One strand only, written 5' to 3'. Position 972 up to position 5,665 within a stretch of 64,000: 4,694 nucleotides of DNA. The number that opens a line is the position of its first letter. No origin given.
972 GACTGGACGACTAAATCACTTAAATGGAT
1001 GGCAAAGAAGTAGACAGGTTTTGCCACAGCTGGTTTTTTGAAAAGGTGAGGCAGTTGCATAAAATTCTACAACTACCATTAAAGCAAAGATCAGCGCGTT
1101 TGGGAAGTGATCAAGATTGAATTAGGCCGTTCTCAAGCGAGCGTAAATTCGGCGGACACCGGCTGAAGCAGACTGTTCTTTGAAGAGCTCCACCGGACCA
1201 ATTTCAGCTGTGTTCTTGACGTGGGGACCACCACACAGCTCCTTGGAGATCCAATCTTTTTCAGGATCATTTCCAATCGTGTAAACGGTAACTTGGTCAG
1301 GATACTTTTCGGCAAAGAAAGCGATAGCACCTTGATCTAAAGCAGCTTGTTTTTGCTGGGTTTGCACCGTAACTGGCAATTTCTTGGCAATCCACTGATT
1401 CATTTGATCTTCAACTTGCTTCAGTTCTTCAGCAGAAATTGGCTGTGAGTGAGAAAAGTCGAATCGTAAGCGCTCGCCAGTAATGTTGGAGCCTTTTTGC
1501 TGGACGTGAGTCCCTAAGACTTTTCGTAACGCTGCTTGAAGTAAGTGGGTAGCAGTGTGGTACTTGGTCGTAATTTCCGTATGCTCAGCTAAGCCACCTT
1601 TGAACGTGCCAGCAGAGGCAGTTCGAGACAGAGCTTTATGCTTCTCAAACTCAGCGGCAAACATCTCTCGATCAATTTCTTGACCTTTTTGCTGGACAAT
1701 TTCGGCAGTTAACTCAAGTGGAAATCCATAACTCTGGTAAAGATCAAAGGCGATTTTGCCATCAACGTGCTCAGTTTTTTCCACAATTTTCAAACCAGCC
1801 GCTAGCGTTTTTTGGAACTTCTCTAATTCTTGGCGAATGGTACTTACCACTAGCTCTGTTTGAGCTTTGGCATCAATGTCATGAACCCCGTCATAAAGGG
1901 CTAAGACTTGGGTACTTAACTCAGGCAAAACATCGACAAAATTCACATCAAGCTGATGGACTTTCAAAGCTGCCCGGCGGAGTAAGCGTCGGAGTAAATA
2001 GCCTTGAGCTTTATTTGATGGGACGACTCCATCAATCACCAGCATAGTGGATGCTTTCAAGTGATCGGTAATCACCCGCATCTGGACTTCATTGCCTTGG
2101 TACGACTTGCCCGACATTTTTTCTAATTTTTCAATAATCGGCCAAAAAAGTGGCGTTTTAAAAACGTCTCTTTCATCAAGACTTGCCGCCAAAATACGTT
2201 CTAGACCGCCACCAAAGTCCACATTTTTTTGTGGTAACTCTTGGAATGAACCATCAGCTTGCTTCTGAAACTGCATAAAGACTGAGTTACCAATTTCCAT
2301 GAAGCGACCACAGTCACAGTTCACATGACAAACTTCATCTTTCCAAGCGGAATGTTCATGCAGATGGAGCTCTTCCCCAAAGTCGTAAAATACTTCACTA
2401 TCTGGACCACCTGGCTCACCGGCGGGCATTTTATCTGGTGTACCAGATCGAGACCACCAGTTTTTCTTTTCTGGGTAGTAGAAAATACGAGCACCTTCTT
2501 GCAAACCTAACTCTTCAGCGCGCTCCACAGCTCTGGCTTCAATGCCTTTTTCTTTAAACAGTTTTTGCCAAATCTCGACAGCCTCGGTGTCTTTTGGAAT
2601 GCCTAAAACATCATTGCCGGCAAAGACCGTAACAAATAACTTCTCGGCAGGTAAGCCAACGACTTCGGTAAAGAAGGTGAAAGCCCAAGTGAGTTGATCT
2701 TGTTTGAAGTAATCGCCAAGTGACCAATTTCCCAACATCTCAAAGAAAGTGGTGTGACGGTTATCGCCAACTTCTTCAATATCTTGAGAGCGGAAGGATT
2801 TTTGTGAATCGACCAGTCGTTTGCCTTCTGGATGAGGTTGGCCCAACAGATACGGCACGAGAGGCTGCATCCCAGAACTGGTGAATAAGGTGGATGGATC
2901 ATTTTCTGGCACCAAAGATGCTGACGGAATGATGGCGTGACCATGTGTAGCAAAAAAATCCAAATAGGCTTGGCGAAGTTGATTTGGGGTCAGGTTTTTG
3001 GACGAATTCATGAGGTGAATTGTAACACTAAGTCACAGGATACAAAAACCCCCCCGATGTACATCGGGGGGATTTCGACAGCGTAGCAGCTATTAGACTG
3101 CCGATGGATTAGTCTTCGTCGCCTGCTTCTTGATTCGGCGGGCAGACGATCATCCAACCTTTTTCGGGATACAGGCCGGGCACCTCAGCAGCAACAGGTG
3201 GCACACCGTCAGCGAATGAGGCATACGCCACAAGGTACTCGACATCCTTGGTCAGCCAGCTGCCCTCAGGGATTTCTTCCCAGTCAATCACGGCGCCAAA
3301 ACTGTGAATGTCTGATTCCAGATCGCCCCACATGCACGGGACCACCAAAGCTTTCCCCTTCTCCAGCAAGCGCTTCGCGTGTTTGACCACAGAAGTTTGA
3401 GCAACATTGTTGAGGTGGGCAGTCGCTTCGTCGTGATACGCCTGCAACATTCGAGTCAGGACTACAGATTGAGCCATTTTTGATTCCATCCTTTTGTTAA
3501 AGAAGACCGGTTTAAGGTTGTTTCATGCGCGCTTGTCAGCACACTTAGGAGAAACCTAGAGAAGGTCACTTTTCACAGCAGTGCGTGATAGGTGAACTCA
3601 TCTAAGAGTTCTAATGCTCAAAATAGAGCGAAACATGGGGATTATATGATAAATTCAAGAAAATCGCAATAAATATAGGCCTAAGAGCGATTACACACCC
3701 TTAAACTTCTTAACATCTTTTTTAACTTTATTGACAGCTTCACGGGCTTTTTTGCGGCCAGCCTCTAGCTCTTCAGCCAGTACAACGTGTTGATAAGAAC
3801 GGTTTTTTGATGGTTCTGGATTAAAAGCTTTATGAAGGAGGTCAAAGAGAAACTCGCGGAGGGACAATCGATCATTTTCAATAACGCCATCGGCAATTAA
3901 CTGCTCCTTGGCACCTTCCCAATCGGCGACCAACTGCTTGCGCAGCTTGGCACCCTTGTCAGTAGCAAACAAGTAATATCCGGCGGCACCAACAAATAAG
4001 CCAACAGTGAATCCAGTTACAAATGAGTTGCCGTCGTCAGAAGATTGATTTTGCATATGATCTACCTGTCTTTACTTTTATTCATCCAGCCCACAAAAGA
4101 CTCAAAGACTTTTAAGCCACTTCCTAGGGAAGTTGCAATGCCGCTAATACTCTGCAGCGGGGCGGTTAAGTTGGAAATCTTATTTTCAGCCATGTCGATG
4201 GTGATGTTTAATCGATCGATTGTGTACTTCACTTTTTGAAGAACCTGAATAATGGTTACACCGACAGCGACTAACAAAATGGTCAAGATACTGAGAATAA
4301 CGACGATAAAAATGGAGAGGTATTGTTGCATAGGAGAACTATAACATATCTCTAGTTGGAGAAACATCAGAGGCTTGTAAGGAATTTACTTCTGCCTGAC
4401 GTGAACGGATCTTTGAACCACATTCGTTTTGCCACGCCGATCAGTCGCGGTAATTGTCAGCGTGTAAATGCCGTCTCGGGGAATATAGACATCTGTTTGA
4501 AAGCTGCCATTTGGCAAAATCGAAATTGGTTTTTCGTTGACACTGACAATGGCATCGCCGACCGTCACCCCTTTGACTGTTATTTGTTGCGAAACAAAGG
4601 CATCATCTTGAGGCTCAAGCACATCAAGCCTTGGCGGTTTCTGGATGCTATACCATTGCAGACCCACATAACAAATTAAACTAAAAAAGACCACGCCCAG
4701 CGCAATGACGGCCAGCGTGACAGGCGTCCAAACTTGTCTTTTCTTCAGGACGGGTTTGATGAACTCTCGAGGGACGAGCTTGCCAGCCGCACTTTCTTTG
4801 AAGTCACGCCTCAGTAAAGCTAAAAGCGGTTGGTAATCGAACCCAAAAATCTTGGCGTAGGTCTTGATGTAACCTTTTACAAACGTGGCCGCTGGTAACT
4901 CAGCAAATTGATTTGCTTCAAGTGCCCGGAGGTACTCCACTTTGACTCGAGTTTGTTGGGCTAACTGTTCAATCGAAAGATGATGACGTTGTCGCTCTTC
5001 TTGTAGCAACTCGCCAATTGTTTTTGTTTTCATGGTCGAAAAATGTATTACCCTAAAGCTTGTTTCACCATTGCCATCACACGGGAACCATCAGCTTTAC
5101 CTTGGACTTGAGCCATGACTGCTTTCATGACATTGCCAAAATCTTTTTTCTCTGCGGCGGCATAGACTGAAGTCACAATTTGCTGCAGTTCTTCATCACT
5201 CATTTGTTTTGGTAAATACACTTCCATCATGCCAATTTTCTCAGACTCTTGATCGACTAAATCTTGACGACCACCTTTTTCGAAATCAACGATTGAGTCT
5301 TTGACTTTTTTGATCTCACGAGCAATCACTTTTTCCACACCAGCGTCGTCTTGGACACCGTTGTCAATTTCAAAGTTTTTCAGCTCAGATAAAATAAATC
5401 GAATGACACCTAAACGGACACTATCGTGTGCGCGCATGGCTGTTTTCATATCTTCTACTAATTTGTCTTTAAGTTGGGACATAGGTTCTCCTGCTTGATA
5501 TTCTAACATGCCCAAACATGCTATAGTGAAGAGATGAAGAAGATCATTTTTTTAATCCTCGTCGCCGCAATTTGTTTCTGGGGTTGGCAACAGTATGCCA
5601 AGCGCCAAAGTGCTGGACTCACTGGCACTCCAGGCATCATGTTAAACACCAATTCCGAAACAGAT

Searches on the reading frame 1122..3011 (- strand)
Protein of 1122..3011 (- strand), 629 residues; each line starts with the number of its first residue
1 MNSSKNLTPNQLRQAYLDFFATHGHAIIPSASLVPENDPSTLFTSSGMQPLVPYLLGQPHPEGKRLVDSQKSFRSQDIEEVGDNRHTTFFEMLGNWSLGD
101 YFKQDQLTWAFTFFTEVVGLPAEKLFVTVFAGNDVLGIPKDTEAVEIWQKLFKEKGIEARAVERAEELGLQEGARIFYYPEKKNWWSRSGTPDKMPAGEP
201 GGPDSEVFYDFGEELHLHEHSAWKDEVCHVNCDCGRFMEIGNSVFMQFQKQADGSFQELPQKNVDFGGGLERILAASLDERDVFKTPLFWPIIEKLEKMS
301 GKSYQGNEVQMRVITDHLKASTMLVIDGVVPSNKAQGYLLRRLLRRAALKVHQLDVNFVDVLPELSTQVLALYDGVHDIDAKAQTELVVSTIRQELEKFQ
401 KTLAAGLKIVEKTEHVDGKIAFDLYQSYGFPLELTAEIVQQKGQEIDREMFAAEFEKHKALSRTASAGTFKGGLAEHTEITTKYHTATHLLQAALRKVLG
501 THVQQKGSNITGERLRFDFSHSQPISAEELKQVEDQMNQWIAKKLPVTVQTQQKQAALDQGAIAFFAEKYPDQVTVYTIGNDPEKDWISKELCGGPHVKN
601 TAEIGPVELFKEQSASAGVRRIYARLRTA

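Call 26: search_protein_families(library=pfam, proteins=[window:1122-3011:-], max_evalue=0.00001)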
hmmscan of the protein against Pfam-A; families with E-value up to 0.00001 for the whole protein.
window:1122-3011:- (629 aa): 2 families
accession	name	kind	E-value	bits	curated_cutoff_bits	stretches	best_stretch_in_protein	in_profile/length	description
PF01411.24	tRNA-synt_2c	-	5.6e-112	375.5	30.3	1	12-482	2-446/552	tRNA synthetases class II (A)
PF07973.19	tRNA_SAD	-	1.3e-15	57.5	24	1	574-623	1-44/44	Threonyl and Alanyl tRNA synthetase second additional domain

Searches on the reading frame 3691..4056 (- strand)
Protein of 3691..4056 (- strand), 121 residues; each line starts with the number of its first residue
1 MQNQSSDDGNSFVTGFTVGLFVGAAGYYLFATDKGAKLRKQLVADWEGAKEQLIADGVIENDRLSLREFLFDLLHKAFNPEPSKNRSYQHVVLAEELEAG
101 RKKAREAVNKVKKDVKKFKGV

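Call 26: search_protein_families(library=pfam, proteins=[window:3691-4056:-], max_evalue=0.00001)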
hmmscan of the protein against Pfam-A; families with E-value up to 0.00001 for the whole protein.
window:3691-4056:- (121 aa): 1 family
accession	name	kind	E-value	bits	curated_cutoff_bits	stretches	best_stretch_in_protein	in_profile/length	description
PF12732.12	YtxH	-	3.5e-08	34.2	37.5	1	14-116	2-64/71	YtxH-like protein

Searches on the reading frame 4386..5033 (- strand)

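Call 26: search_protein_families(library=pfam, proteins=[window:4386-5033:-], max_evalue=0.00001)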
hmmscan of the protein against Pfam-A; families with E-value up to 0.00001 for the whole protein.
window:4386-5033:- (215 aa): 3 families
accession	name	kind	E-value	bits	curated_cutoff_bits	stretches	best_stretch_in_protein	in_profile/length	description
PF13413.12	HTH_25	-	1.1e-20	73.6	24.6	1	9-69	1-61/62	Helix-turn-helix domain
PF09136.16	Glucodextran_B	-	2e-06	28.1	27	1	134-212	1-81/83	Glucodextranase, domain B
PF12844.13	HTH_19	-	7.9e-06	26.1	30.2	0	7-72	1-60/64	Helix-turn-helix domain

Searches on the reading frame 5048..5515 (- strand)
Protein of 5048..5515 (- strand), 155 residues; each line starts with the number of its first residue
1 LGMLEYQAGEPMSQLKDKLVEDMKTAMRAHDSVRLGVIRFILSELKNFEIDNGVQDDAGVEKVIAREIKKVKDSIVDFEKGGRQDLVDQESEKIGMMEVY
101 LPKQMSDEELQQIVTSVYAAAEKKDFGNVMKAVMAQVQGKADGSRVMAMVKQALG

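Call 26: search_protein_families(library=pfam, proteins=[window:5048-5515:-], max_evalue=0.00001)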
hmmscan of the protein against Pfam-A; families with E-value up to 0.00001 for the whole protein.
window:5048-5515:- (155 aa): 1 family
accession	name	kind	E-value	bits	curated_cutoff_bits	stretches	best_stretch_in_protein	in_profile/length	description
PF09424.15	YqeY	-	1.2e-39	136.1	27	1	16-154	1-143/143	Yqey-like protein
